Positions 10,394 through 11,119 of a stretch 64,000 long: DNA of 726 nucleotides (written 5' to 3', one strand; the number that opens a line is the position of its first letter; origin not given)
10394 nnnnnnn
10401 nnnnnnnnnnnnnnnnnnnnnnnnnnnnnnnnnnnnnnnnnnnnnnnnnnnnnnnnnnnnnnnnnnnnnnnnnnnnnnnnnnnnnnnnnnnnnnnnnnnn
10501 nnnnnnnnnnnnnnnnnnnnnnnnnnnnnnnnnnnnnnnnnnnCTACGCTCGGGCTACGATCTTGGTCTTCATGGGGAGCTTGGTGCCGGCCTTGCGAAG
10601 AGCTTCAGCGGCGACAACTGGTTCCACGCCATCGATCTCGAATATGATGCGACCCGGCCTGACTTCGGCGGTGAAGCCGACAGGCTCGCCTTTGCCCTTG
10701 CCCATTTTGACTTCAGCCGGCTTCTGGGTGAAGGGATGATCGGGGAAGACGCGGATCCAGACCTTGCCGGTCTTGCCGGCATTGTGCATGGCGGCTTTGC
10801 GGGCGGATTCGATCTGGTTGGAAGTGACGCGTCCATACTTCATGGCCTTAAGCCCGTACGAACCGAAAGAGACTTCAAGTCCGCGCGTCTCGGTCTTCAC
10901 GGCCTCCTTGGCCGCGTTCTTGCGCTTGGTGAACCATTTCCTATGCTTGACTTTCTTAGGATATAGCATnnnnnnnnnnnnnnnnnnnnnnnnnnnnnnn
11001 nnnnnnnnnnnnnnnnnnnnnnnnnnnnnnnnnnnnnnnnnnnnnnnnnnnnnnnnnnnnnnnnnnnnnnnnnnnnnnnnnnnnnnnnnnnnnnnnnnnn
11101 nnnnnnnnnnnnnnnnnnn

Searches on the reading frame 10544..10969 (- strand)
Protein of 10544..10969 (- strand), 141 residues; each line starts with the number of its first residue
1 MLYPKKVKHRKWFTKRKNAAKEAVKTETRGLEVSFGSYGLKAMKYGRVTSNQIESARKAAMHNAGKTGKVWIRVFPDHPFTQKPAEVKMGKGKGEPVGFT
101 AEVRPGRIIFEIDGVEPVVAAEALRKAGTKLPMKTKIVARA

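Call 22: search_protein_families(library=pfam, proteins=[window:10544-10969:-], max_evalue=0.001)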
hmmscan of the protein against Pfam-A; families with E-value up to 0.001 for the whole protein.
window:10544-10969:- (141 aa): 1 family
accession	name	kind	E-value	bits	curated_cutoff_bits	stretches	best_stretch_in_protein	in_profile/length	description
PF00252.24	Ribosomal_L16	-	2.5e-40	137.9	27.9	1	13-138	6-132/132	Ribosomal protein L16p/L10e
